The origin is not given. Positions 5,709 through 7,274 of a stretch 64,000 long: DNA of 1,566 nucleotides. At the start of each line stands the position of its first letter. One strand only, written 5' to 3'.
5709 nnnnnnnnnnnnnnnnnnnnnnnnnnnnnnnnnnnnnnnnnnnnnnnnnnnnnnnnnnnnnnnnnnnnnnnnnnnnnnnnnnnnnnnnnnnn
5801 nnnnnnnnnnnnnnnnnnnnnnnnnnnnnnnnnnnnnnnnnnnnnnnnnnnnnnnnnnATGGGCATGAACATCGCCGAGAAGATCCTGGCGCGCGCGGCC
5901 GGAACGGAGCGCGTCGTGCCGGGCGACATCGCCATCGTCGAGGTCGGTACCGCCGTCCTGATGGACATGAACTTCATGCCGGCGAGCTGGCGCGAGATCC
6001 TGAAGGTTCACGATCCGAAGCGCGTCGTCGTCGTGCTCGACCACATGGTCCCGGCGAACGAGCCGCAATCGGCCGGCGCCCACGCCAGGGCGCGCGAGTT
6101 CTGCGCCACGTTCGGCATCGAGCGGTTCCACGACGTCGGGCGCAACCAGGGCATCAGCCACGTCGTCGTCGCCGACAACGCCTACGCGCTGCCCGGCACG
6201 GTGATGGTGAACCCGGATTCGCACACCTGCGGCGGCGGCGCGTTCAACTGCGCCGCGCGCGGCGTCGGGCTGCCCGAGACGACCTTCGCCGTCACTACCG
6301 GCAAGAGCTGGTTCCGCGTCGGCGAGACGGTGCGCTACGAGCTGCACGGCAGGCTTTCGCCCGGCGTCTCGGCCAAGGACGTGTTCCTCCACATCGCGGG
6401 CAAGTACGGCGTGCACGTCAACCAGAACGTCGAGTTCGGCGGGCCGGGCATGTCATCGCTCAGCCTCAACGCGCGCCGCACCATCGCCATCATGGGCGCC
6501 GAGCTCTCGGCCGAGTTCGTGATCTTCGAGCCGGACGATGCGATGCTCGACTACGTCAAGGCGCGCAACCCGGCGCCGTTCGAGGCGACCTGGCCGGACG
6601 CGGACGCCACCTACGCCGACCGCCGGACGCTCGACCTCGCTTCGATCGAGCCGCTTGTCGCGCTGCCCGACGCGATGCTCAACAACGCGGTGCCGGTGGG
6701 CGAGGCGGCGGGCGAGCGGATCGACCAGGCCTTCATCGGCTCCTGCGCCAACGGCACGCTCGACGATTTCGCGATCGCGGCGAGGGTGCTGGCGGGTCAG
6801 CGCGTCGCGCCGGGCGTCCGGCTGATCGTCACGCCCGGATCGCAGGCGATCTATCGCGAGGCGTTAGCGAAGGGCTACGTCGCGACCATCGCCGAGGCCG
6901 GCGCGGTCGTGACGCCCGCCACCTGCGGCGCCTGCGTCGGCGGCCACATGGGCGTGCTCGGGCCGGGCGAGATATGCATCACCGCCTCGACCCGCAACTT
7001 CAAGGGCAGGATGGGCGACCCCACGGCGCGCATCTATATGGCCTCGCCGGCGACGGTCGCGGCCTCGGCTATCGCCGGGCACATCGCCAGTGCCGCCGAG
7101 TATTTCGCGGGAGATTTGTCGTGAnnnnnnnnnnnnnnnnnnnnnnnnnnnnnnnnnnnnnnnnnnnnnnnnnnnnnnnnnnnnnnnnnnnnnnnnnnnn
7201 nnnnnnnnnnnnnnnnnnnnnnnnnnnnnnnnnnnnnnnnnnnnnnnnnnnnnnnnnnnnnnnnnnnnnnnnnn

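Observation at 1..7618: Pyridine-carboxylate-like module with twin amidohydrolase-2 genes, an S-L-M molybdenum hydroxylase and a LeuCD-like hydratase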

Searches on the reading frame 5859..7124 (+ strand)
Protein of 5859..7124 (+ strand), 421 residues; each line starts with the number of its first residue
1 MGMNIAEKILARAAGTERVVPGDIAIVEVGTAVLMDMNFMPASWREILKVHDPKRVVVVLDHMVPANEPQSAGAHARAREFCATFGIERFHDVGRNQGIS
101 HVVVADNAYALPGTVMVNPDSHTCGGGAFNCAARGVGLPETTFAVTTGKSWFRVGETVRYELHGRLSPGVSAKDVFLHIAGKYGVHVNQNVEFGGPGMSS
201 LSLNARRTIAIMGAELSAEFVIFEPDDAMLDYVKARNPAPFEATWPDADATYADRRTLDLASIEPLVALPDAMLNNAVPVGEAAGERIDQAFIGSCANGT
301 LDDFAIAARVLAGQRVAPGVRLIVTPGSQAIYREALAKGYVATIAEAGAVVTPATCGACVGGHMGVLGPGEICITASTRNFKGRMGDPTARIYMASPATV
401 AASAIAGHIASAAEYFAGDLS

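Call 5: search_protein_families(library=pfam, proteins=[window:5859-7124:+])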
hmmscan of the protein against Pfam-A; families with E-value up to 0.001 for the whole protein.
window:5859-7124:+ (421 aa): 2 families
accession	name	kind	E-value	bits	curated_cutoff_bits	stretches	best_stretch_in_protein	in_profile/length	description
PF00330.25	Aconitase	-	5.1e-83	280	28.7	2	48-271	51-295/463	Aconitase family (aconitate hydratase)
PF04412.18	AcnX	-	7.8e-05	22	31.5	1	284-357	287-358/400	Aconitase X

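Call 9: search_protein_families(library=ncbifam, proteins=[window:5859-7124:+])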
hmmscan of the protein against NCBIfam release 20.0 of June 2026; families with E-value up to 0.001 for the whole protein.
window:5859-7124:+ (421 aa): 20 families
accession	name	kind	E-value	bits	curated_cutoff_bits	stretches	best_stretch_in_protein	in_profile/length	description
NF001614.1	PRK00402.1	subfamily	1.1e-128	429.5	385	1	3-411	1-413/415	aconitase/3-isopropylmalate dehydratase large subunit family protein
TIGR01343.1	hacA_fam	subfamily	3.3e-122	408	385.7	1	5-411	2-410/412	homoaconitate hydratase family protein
TIGR02086.1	IPMI_arch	subfamily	5.2e-119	397.6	410.15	1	3-411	1-408/411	3-isopropylmalate dehydratase/homoaconitate hydratase family large subunit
TIGR02083.1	LEU2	equivalog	1.1e-110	370.5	610.65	1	3-413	1-417/419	3-isopropylmalate dehydratase large subunit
NF040615.1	HacA_Meth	equivalog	2e-95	320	550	1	3-411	1-417/419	homoaconitase large subunit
NF005558.0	PRK07229.1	equivalog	7.4e-81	272.6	612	1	1-411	1-411/647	aconitate hydratase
NF009116.0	PRK12466.1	subfamily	1e-75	255.1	531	2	48-269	51-282/472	3-isopropylmalate dehydratase large subunit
NF004016.0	PRK05478.1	subfamily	1e-67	228.7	510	2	48-280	50-291/468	3-isopropylmalate dehydratase large subunit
TIGR01342.1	acon_putative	hypoth_equivalog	4.5e-63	213.5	719.15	1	57-410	57-407/655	putative aconitate hydratase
TIGR00170.1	leuC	equivalog_domain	4.8e-59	200.2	560.25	2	50-278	51-288/466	3-isopropylmalate dehydratase large subunit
TIGR00139.1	h_aconitase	equivalog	3.8e-58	197.4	529.9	2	247-417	280-459/709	homoaconitase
TIGR01340.1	aconitase_mito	equivalog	1.7e-35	122.5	825.35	1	82-409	121-472/745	aconitate hydratase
NF006690.0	PRK09238.1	equivalog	1.4e-34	119.2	782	2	245-416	650-818/852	bifunctional aconitate hydratase 2/2-methylisocitrate dehydratase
NF008503.0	PRK11413.1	equivalog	3.9e-29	101.1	641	2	287-410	351-474/753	hydratase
TIGR00117.1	acnB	equivalog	6e-26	90.5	1287.2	1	245-416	649-816/844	bifunctional aconitate hydratase 2/2-methylisocitrate dehydratase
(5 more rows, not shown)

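Call 26: list_cluster_members(proteins=[P0001, window:5859-7124:+, window:616-1650:-])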
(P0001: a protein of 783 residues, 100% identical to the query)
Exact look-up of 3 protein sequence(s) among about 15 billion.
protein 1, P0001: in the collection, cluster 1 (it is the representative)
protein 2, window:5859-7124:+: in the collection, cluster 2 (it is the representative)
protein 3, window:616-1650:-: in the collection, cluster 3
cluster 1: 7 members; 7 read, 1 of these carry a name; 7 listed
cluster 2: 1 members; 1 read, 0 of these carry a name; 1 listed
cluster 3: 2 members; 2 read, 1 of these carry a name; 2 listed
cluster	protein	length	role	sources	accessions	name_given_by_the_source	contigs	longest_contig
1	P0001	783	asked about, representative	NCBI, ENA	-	-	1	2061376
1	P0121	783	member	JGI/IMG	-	4-hydroxybenzoyl-CoA reductase subunit alpha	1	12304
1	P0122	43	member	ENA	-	-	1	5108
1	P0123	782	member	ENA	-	-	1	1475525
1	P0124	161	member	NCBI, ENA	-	-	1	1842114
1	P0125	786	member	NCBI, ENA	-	-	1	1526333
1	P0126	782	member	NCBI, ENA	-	-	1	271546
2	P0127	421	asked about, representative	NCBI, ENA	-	-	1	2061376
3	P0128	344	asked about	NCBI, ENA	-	-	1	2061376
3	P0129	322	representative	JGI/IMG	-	aminocarboxymuconate-semialdehyde decarboxylase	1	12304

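Call 32: search_solved_structures(query=window:5859-7124:+, max_evalue=1e-20)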
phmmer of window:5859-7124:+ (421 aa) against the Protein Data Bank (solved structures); distinct sequences matched with E-value up to 1e-20: 11.
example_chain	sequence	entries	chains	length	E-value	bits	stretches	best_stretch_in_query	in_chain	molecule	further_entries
4nqy_A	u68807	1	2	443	4.2e-91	309.1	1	1-410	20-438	Isopropylmalate/citramalate isomerase large subunit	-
4kp1_A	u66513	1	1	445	4.3e-91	309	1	1-410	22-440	Isopropylmalate/citramalate isomerase large subunit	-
4kp2_A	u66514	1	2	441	4.7e-75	256.2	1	3-411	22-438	Homoaconitase large subunit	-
1aco_A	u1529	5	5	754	2.8e-30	108.8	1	80-410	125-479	ACONITASE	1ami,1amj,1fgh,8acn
1nis_A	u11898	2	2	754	2.8e-30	108.8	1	80-410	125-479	ACONITASE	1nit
1c96_A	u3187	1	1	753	7.6e-30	107.3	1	80-410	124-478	MITOCHONDRIAL ACONITASE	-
1b0m_A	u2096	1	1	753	7.6e-30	107.3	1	80-410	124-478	PROTEIN (ACONITASE)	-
1b0k_A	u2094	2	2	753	7.6e-30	107.3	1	80-410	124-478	PROTEIN (ACONITASE) | MITOCHONDRIAL ACONITASE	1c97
5acn_A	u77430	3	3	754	7.7e-30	107.3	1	80-410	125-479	ACONITASE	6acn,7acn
1b0j_A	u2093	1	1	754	7.7e-30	107.3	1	80-410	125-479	ACONITATE HYDRATASE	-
1l5j_A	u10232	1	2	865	5.8e-22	81.4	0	244-415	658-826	Aconitate hydratase 2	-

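Call 37: find_homologous_proteins(query=window:5859-7124:+, max_evalue=1e-60)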
Query window:5859-7124:+ (421 aa): 7340 proteins with E <= 1e-60 among 8000 candidates; the best 120 are listed.
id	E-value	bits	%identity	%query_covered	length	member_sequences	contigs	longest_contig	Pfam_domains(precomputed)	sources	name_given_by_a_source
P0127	1.3e-277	938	100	100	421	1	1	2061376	PF28406.1,PF00330.26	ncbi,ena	-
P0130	1.8e-252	855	90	100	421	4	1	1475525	PF28406.1,PF00330.26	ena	-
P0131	2.6e-244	829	86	100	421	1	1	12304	PF00330.26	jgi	jgi:3-isopropylmalate/(R)-2-methylmalate dehydratase large subunit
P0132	6.8e-241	817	86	100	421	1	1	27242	PF28406.1,PF00330.26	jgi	jgi:3-isopropylmalate/(R)-2-methylmalate dehydratase large subunit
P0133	4.4e-236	801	85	100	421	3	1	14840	PF28406.1,PF00330.26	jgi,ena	-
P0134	4.5e-236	801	85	100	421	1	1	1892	PF28406.1,PF00330.26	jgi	jgi:3-isopropylmalate/(R)-2-methylmalate dehydratase large subunit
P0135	4.4e-235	798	84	100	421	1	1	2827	PF28406.1,PF00330.26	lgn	-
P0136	1.3e-233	793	83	100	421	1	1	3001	PF28406.1,PF00330.26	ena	-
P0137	1.9e-233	793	84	100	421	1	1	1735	PF00330.26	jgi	jgi:3-isopropylmalate/(R)-2-methylmalate dehydratase large subunit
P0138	2.5e-232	789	83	100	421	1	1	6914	PF28406.1,PF00330.26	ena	-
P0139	2.2e-231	786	83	100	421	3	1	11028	PF00330.26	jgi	jgi:3-isopropylmalate/(R)-2-methylmalate dehydratase large subunit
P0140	2.9e-231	786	83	100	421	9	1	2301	PF00330.26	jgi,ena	-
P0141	9.9e-231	784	83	100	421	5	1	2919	PF00330.26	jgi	jgi:3-isopropylmalate/(R)-2-methylmalate dehydratase large subunit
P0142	1.6e-230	783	82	100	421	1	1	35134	PF28406.1,PF00330.26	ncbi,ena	-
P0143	1.8e-230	783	82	100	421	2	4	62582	PF00330.26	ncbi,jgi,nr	ncbi:MAG TPA: aconitase/3-isopropylmalate dehydratase large subunit family protein [Stellaceae bacte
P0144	2.3e-230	783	83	100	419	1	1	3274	PF00330.26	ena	-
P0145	3.8e-228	775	82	100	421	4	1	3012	PF00330.26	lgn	-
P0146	5.0e-228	775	81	100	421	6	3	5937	PF28406.1,PF00330.26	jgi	jgi:3-isopropylmalate/(R)-2-methylmalate dehydratase large subunit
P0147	1.4e-227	773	82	100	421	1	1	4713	PF28406.1,PF00330.26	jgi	jgi:3-isopropylmalate/(R)-2-methylmalate dehydratase large subunit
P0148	4.6e-227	772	82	100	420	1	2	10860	PF00330.26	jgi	jgi:3-isopropylmalate/(R)-2-methylmalate dehydratase large subunit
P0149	1.9e-226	770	80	100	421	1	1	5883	PF00330.26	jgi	-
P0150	3.2e-225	766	80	100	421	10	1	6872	PF00330.26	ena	-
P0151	8.9e-225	764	81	100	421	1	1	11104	PF28406.1,PF00330.26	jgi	jgi:3-isopropylmalate/(R)-2-methylmalate dehydratase large subunit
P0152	1.6e-224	763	79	100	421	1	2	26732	PF28406.1,PF00330.26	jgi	jgi:3-isopropylmalate/(R)-2-methylmalate dehydratase large subunit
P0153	4.2e-224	762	79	100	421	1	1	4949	PF00330.26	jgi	jgi:3-isopropylmalate/(R)-2-methylmalate dehydratase large subunit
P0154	5.7e-224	762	80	100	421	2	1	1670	PF28406.1,PF00330.26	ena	-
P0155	9.3e-224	761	81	100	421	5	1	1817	PF28406.1,PF00330.26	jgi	-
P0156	3.5e-223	759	81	99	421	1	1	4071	PF00330.26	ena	-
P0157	3.8e-223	759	81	100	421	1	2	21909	PF28406.1,PF00330.26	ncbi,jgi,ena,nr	ncbi:MAG TPA: aconitase/3-isopropylmalate dehydratase large subunit family protein [Stellaceae bacte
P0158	1.3e-222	757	80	100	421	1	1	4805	PF28406.1,PF00330.26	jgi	jgi:3-isopropylmalate/(R)-2-methylmalate dehydratase large subunit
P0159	1.9e-222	757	80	100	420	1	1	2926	PF28406.1,PF00330.26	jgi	jgi:3-isopropylmalate/(R)-2-methylmalate dehydratase large subunit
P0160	2.2e-222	756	80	100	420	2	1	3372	PF28406.1,PF00330.26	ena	-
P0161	2.6e-222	756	80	100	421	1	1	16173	PF28406.1,PF00330.26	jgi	jgi:3-isopropylmalate/(R)-2-methylmalate dehydratase large subunit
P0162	3.2e-222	756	79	100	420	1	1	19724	PF28406.1,PF00330.26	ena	-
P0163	1.1e-221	754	80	100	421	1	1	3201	PF28406.1,PF00330.26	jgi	jgi:3-isopropylmalate/(R)-2-methylmalate dehydratase large subunit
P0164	1.3e-221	754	80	100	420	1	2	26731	PF28406.1,PF00330.26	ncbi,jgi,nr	ncbi:MAG TPA: aconitase/3-isopropylmalate dehydratase large subunit family protein [Stellaceae bacte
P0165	2.7e-221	753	79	100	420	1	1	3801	PF28406.1,PF00330.26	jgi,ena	-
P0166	2.8e-221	753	80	100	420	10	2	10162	PF28406.1,PF00330.26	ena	-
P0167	3.6e-221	752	81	99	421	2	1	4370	PF00330.26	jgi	-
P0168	4.8e-221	752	79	100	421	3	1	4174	PF00330.26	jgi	jgi:3-isopropylmalate/(R)-2-methylmalate dehydratase large subunit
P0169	1.1e-220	751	80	100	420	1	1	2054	PF00330.26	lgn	-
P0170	1.6e-220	750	81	100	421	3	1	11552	PF00330.26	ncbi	ncbi:MAG: aconitase/3-isopropylmalate dehydratase large subunit family protein [Rhodospirillaceae ba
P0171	1.6e-220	750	80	99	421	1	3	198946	PF28406.1,PF00330.26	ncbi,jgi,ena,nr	ncbi:MAG TPA: aconitase/3-isopropylmalate dehydratase large subunit family protein [Stellaceae bacte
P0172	2.0e-220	750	79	100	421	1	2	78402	PF28406.1,PF00330.26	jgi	jgi:3-isopropylmalate/(R)-2-methylmalate dehydratase large subunit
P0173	2.6e-220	749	79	100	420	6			PF28406.1,PF00330.26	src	-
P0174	4.3e-220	749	81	100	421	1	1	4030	PF28406.1,PF00330.26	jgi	jgi:3-isopropylmalate/(R)-2-methylmalate dehydratase large subunit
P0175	4.6e-220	749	80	100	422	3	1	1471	PF00330.26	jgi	jgi:3-isopropylmalate/(R)-2-methylmalate dehydratase large subunit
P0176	4.7e-220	749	80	100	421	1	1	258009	PF28406.1,PF00330.26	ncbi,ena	-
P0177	5.4e-220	748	77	100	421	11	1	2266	PF00330.26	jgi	jgi:3-isopropylmalate/(R)-2-methylmalate dehydratase large subunit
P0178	7.6e-220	748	80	100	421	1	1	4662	PF28406.1,PF00330.26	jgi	jgi:3-isopropylmalate/(R)-2-methylmalate dehydratase large subunit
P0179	1.3e-219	747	80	100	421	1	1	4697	PF00330.26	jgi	jgi:3-isopropylmalate/(R)-2-methylmalate dehydratase large subunit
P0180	2.0e-219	747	76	100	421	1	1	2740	PF28406.1,PF00330.26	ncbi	-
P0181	3.0e-219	746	76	100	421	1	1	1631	PF28406.1,PF00330.26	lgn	-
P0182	1.2e-217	741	78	99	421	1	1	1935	PF00330.26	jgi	jgi:3-isopropylmalate/(R)-2-methylmalate dehydratase large subunit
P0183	4.4e-215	732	79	98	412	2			PF00330.26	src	-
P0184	7.2e-215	732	78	100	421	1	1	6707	PF00330.26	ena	-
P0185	1.8e-210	717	76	99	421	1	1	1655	PF00330.26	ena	-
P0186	1.8e-205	701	73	99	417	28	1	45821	PF00330.26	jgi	jgi:3-isopropylmalate/(R)-2-methylmalate dehydratase large subunit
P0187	4.1e-205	699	85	86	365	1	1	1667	PF00330.26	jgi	jgi:3-isopropylmalate/(R)-2-methylmalate dehydratase large subunit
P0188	1.2e-202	691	71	100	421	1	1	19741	PF00330.26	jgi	jgi:3-isopropylmalate/(R)-2-methylmalate dehydratase large subunit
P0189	5.5e-202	689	71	100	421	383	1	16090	PF28406.1,PF00330.26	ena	-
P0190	7.0e-202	689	71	100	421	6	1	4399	PF28406.1,PF00330.26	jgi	jgi:3-isopropylmalate/(R)-2-methylmalate dehydratase large subunit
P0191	2.9e-201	687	72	100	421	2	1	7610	PF00330.26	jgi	-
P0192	4.7e-201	686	70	100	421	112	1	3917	PF00330.26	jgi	jgi:3-isopropylmalate/(R)-2-methylmalate dehydratase large subunit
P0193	7.5e-201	685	72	98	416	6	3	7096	PF00330.26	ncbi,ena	-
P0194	8.0e-201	685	72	99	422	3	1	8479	PF28406.1,PF00330.26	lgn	-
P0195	1.2e-200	685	72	100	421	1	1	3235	PF00330.26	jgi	jgi:3-isopropylmalate/(R)-2-methylmalate dehydratase large subunit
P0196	4.1e-200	683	72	100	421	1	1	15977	PF00330.26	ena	-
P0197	7.3e-200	682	81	88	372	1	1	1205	PF28406.1,PF00330.26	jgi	jgi:3-isopropylmalate/(R)-2-methylmalate dehydratase large subunit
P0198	1.3e-199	681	71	99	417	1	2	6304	PF00330.26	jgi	jgi:3-isopropylmalate/(R)-2-methylmalate dehydratase large subunit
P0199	2.2e-199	681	70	100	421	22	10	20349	PF00330.26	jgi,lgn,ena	-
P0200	2.4e-199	680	73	99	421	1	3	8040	PF28406.1,PF00330.26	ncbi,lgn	-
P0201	5.1e-199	679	71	100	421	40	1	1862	PF00330.26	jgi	jgi:3-isopropylmalate/(R)-2-methylmalate dehydratase large subunit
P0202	9.5e-199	678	70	100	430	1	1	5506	PF28406.1,PF00330.26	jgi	jgi:3-isopropylmalate/(R)-2-methylmalate dehydratase large subunit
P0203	1.2e-198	678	71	100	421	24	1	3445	PF00330.26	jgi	jgi:3-isopropylmalate/(R)-2-methylmalate dehydratase large subunit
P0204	2.0e-198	677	71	99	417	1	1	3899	PF00330.26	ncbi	-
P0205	4.5e-198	676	71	99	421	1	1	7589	PF28406.1,PF00330.26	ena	-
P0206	4.5e-198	676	72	100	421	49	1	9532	PF00330.26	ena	-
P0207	6.3e-198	676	71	100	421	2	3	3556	PF00330.26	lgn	-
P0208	8.6e-198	675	70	99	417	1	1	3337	PF00330.26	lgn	-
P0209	9.2e-198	675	71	98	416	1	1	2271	PF00330.26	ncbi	-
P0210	1.0e-197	675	73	99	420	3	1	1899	PF00330.26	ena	-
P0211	1.1e-197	675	70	100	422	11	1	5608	PF28406.1,PF00330.26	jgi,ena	-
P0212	1.5e-197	674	70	100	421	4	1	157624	PF00330.26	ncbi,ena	-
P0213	2.4e-197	674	70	100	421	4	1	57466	PF28406.1,PF00330.26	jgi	jgi:3-isopropylmalate/(R)-2-methylmalate dehydratase large subunit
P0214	3.1e-197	674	72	99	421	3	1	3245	PF28406.1,PF00330.26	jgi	jgi:3-isopropylmalate/(R)-2-methylmalate dehydratase large subunit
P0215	4.0e-197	673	70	99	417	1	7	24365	PF00330.26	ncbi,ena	-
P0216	7.7e-197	672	71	99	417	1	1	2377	PF00330.26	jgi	-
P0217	8.7e-197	672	70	99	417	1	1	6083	PF00330.26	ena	-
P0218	9.2e-197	672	71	100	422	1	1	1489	PF00330.26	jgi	jgi:3-isopropylmalate/(R)-2-methylmalate dehydratase large subunit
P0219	1.1e-196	672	70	99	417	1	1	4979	PF00330.26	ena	-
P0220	1.7e-196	671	70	99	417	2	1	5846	PF00330.26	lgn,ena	-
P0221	2.0e-196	671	72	100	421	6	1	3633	PF00330.26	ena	-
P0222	3.0e-196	670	70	99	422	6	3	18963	PF00330.26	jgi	jgi:3-isopropylmalate/(R)-2-methylmalate dehydratase large subunit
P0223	3.5e-196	670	70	100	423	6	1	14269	PF00330.26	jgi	jgi:3-isopropylmalate/(R)-2-methylmalate dehydratase large subunit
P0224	4.7e-196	670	70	100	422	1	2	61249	PF28406.1,PF00330.26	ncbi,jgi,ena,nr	ncbi:MAG TPA: aconitase/3-isopropylmalate dehydratase large subunit family protein [Candidatus Sulfo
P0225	1.3e-195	668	71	100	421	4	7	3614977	PF00330.26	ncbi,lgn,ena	-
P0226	3.0e-195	667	70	99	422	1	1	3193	PF00330.26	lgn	-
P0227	7.5e-195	666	68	100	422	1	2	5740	PF28406.1,PF00330.26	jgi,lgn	jgi:3-isopropylmalate/(R)-2-methylmalate dehydratase large subunit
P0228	8.2e-195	666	70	100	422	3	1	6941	PF00330.26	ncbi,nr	ncbi:MAG: 3-isopropylmalate dehydratase large subunit [Proteobacteria bacterium]|nr:3-isopropylmalat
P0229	8.4e-195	665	71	100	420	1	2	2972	PF28406.1,PF00330.26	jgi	jgi:3-isopropylmalate/(R)-2-methylmalate dehydratase large subunit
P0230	8.8e-195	665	71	99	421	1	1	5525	PF28406.1,PF00330.26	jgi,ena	-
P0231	1.1e-194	665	71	100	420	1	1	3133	PF28406.1,PF00330.26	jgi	jgi:3-isopropylmalate/(R)-2-methylmalate dehydratase large subunit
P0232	1.2e-194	665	70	100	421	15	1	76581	PF00330.26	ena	-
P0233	1.3e-194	665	71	99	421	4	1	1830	PF28406.1,PF00330.26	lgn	-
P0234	2.0e-194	664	70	100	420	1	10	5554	PF28406.1,PF00330.26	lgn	-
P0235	2.1e-194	664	70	99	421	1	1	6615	PF28406.1,PF00330.26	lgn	-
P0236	2.9e-194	664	70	99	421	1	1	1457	PF00330.26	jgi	jgi:3-isopropylmalate/(R)-2-methylmalate dehydratase large subunit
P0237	4.7e-194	663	69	100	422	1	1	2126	PF28406.1,PF00330.26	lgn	-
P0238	1.1e-193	662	70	100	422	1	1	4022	PF00330.26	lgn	-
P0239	1.4e-193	661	69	100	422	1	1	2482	PF00330.26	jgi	jgi:3-isopropylmalate/(R)-2-methylmalate dehydratase large subunit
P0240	1.5e-193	661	68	100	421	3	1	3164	PF00330.26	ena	-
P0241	1.6e-193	661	72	98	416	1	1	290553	PF28406.1,PF00330.26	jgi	jgi:3-isopropylmalate/(R)-2-methylmalate dehydratase large subunit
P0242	1.8e-193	661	70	98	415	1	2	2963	PF28406.1,PF00330.26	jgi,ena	-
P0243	1.9e-193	661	70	100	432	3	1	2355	PF28406.1,PF00330.26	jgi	jgi:3-isopropylmalate/(R)-2-methylmalate dehydratase large subunit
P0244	2.2e-193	661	70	99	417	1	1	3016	PF00330.26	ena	-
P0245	2.3e-193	661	70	98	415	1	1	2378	PF28406.1,PF00330.26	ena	-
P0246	2.3e-193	661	69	100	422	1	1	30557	PF00330.26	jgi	jgi:3-isopropylmalate/(R)-2-methylmalate dehydratase large subunit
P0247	3.3e-193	660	70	100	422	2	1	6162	PF00330.26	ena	-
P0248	3.8e-193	660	69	98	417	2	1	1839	PF00330.26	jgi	jgi:3-isopropylmalate/(R)-2-methylmalate dehydratase large subunit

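Call 38: find_related_loci(query=window:5859-7124:+, collection=metagenome_contigs, flank=10000)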
Query window:5859-7124:+ (421 aa) in metagenome_contigs; peptide patterns used: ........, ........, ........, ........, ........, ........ (x = any residue, [..] = any of these).
600 stretches matched a pattern (row limit reached: there are more); 552 encode a relative of the query (tblastn E <= 1e-3); the best 80 are kept; 80 distinct loci.
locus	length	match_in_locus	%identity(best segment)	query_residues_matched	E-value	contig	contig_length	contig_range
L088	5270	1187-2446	84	1-420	0e+0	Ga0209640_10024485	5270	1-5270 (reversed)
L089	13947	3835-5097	81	1-421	0e+0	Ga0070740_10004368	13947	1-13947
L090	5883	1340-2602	80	1-421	0e+0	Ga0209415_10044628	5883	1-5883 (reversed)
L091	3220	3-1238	84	10-421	0e+0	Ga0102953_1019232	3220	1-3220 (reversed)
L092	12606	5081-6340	80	1-421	0e+0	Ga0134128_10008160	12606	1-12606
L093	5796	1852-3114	81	1-421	0e+0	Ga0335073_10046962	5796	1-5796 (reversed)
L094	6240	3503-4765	76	1-421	0e+0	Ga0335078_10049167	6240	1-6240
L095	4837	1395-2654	70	1-420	0e+0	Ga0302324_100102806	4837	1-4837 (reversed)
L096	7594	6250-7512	70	1-421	0e+0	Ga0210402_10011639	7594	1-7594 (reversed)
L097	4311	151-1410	70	1-420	0e+0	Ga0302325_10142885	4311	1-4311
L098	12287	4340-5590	71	1-417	0e+0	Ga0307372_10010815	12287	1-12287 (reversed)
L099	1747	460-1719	70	1-420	0e+0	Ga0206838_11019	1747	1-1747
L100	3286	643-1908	70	1-421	0e+0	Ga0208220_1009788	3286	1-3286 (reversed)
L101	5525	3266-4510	71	1-415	0e+0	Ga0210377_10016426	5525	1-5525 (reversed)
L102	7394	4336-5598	69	1-421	0e+0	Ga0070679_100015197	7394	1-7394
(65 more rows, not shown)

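Call 64: search_protein_families(library=ncbifam, proteins=[L087:14244-15233:+], max_evalue=1e-10)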
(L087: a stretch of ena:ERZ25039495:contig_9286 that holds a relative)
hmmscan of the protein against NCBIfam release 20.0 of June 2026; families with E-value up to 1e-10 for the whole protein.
L087:14244-15233:+ (329 aa): 6 families
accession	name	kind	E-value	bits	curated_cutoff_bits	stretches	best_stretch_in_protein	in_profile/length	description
TIGR02317.1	prpB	equivalog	1.7e-54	184.9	354.4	1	13-267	2-252/285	methylisocitrate lyase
NF008455.0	PRK11320.1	equivalog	2.2e-41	142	353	1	14-267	9-259/295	methylisocitrate lyase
TIGR02319.1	CPEP_Pphonmut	equivalog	3.2e-39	134.9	420.05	1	12-304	4-290/294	carboxyvinyl-carboxyphosphonate phosphorylmutase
TIGR02321.1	Pphn_pyruv_hyd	equivalog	1.3e-27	96.7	374.4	1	20-277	11-266/290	phosphonopyruvate hydrolase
TIGR02320.1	PEP_mutase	equivalog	2.1e-24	86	319.55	1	38-203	23-193/284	phosphoenolpyruvate mutase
TIGR01346.1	isocit_lyase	equivalog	6.3e-11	41.4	275.9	0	86-171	151-237/527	isocitrate lyase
